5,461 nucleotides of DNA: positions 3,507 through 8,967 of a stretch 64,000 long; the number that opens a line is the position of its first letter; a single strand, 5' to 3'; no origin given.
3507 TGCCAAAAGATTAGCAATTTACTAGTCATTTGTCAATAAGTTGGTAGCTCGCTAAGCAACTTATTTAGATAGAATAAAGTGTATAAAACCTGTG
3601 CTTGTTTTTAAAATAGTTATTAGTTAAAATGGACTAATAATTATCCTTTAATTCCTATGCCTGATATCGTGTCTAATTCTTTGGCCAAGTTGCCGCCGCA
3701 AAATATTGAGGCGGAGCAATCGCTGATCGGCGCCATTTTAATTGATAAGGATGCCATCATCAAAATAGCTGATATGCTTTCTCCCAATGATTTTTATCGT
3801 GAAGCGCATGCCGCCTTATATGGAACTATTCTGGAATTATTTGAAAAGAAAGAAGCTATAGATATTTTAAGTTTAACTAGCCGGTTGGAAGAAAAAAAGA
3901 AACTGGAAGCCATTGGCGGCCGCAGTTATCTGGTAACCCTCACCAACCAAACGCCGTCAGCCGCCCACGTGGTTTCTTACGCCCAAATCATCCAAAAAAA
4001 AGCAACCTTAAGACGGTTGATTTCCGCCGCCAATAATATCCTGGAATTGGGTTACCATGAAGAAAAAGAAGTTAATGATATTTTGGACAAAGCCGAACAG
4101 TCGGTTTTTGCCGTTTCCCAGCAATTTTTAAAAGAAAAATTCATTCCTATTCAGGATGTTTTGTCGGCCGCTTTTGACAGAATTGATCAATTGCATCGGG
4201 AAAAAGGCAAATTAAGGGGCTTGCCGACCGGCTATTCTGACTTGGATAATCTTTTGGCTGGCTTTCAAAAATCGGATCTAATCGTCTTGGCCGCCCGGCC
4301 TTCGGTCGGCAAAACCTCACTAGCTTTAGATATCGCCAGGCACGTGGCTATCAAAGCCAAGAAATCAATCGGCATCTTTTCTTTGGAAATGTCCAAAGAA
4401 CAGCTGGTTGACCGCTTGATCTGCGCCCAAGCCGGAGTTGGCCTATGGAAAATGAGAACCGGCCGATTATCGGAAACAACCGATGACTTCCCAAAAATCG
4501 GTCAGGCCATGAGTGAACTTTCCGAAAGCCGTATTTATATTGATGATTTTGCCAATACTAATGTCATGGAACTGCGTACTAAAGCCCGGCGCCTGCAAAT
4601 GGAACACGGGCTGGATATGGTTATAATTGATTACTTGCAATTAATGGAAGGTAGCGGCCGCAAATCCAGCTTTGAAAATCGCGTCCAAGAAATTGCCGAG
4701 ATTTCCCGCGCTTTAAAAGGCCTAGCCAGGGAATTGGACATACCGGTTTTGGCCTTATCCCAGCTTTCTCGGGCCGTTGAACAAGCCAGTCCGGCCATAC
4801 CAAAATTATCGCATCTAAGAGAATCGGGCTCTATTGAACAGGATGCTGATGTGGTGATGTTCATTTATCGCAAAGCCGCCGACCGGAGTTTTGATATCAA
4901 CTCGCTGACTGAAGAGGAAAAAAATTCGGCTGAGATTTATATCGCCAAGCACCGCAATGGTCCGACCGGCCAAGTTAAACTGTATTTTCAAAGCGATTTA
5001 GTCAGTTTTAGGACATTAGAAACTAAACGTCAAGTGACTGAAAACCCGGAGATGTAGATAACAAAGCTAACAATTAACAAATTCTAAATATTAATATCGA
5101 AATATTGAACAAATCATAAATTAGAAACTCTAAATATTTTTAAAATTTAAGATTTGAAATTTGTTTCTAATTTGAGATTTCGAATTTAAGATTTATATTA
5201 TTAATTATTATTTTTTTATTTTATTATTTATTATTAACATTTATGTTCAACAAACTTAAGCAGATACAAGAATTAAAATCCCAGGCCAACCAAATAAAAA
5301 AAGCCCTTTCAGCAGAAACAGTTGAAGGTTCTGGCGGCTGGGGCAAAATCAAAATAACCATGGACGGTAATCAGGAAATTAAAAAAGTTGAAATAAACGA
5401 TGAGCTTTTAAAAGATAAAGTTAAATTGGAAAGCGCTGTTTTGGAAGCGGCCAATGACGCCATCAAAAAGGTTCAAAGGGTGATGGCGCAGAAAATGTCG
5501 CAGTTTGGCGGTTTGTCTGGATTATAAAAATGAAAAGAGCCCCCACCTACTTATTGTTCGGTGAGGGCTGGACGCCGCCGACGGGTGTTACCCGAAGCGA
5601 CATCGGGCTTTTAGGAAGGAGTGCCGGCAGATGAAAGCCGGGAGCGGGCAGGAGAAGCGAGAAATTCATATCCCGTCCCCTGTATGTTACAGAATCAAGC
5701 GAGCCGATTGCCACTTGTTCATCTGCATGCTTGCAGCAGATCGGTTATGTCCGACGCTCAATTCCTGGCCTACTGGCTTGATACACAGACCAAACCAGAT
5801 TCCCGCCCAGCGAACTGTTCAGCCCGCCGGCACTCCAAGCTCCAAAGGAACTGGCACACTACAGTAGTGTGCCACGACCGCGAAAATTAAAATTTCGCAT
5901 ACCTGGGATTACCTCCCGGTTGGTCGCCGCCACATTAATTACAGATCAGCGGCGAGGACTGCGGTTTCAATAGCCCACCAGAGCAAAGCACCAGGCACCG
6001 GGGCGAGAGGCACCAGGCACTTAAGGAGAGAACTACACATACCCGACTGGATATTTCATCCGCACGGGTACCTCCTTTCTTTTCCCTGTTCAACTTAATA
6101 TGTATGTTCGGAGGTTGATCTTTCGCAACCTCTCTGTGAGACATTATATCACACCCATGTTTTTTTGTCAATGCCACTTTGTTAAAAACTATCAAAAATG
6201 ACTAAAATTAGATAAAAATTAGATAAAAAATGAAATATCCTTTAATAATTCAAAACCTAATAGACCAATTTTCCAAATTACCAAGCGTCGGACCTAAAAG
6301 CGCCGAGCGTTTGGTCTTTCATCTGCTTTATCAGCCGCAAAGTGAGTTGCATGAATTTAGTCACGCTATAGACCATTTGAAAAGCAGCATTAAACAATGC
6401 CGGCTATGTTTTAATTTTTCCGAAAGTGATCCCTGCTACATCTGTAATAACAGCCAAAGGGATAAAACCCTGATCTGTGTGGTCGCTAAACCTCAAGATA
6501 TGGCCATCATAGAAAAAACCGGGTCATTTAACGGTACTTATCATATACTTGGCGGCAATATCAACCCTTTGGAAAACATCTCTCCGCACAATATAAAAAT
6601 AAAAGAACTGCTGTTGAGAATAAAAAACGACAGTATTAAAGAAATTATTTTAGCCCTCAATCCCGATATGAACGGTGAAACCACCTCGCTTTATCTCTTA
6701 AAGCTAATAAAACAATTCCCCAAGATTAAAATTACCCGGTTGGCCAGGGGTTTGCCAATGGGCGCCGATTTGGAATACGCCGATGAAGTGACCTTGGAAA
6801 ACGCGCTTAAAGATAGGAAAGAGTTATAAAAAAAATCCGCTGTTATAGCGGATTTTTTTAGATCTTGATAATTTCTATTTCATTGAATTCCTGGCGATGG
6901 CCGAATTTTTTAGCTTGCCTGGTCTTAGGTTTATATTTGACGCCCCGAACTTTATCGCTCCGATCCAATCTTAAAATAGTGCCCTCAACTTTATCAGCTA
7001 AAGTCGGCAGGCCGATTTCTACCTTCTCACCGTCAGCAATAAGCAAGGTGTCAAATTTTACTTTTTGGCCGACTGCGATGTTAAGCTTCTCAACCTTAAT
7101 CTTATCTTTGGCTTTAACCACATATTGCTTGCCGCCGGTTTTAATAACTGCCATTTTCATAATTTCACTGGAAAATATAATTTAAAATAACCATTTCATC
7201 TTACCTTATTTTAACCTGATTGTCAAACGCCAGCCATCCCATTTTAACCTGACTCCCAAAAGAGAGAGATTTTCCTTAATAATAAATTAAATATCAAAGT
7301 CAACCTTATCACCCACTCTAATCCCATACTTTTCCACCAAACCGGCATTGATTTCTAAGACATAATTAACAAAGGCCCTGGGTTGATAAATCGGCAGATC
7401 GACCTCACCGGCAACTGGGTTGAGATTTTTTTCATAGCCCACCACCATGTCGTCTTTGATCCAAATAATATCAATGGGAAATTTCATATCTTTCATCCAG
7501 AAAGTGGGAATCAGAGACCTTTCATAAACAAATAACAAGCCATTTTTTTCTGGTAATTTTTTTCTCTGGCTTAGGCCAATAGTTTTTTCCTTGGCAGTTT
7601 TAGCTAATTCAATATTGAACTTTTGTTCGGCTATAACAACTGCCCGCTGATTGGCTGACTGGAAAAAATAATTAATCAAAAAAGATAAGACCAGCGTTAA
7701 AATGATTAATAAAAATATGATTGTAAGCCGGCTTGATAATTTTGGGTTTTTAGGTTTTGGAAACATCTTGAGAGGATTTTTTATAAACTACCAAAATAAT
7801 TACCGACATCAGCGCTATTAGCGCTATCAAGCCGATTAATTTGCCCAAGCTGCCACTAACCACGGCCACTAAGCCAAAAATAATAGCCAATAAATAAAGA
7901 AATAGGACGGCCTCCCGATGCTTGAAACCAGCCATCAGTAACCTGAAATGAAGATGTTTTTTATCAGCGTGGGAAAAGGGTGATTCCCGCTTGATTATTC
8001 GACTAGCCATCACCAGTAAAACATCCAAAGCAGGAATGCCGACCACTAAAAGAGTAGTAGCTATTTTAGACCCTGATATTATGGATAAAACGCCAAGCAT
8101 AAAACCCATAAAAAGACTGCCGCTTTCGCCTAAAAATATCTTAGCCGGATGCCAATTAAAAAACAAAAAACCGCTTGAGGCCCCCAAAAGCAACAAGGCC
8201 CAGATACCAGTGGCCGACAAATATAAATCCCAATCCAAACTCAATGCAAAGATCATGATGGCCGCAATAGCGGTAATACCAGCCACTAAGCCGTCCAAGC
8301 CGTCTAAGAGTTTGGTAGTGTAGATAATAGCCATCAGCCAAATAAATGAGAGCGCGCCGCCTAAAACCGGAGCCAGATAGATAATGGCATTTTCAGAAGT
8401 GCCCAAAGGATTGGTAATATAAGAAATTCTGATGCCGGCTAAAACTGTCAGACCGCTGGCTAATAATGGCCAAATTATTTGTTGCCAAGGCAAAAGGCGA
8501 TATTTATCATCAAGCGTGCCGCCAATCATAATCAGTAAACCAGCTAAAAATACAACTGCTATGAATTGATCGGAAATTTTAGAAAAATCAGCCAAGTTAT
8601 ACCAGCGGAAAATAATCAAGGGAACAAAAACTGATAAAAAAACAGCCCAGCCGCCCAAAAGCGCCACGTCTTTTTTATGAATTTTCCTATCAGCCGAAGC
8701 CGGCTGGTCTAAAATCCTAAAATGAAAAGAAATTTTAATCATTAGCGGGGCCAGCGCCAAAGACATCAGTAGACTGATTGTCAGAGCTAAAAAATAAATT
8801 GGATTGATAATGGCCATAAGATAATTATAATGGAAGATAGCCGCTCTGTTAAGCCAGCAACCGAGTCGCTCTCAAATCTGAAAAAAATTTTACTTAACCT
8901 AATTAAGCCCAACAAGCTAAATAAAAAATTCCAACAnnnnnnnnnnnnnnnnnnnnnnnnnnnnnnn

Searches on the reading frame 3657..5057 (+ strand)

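Call 54: search_protein_families(library=pfam, proteins=[window:3657-5057:+], max_evalue=0.0001)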
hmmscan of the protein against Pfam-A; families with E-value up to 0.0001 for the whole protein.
window:3657-5057:+ (466 aa): 3 families
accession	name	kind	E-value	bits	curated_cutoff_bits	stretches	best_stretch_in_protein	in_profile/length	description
PF03796.21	DnaB_C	-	1.3e-100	336.5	27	1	188-452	1-254/255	DnaB-like helicase C terminal domain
PF00772.26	DnaB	-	2.2e-34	118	23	1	13-113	2-102/103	DnaB-like helicase N terminal domain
PF13481.12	AAA_25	-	1.1e-12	48.5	27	1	195-370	21-190/195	AAA domain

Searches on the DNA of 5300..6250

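Call 90: search_rna_families(source=window, start=5300, end=6250, threshold=evalue, max_evalue=0.1)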
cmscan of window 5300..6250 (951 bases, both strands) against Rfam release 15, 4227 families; matches with E-value up to 0.1: 1.
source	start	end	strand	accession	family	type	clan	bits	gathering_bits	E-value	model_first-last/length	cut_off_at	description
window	6164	6216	+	RF02350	psRNA6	Gene; sRNA;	-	15.9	60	0.053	1-333/333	no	Nitrosomonas sRNA psRNA6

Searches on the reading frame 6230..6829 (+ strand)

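Call 54: search_protein_families(library=pfam, proteins=[window:6230-6829:+], max_evalue=0.0001)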
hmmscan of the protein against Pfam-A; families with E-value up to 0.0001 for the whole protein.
window:6230-6829:+ (199 aa): 5 families
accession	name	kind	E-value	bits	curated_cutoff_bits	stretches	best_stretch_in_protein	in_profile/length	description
PF13662.12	Toprim_4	-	1.5e-21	76.9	25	1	81-172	2-85/85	Toprim domain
PF21176.3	RecR_HhH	-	9.3e-15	54.6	27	1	7-49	1-43/45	RecR, helix-hairpin-helix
PF21175.2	RecR_C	-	2.8e-11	43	22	1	174-197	1-24/24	RecR, C-terminal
PF01751.28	Toprim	-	1.5e-10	41.5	23.1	1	82-170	2-95/96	Toprim domain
PF02132.21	RecR_ZnF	-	2.3e-07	30.9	22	1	54-74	1-21/21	RecR, Cys4-zinc finger domain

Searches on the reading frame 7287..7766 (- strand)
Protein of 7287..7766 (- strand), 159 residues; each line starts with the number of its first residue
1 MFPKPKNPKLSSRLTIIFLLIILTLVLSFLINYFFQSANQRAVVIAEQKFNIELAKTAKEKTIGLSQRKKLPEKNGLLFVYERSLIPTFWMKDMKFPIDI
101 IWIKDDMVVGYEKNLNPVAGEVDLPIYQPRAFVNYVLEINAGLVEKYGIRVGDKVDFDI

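Call 54: search_protein_families(library=pfam, proteins=[window:7287-7766:-], max_evalue=0.0001)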
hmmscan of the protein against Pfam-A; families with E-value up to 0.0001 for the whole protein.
window:7287-7766:- (159 aa): 1 family
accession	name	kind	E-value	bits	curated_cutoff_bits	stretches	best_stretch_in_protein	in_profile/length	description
PF02643.20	DUF192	-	4.7e-29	100.8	27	1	50-157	1-96/96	Uncharacterized ACR, COG1430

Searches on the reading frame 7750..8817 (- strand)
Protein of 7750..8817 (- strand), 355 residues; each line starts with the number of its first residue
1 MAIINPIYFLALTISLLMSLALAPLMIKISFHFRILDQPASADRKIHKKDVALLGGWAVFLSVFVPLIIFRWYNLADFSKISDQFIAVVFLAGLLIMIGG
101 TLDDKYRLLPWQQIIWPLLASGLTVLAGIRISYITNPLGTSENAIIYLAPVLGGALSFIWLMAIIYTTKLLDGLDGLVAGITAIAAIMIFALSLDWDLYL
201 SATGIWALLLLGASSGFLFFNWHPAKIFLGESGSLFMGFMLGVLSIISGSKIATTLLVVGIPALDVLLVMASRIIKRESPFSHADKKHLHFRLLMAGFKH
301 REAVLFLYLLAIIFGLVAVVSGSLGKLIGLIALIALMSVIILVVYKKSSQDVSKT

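Call 54: search_protein_families(library=pfam, proteins=[window:7750-8817:-], max_evalue=0.0001)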
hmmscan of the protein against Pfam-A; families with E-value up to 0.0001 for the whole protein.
window:7750-8817:- (355 aa): 1 family
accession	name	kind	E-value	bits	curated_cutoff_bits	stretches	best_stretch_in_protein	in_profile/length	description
PF00953.26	Glycos_transf_4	-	4.5e-27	95.4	27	1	87-248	2-159/160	Glycosyl transferase family 4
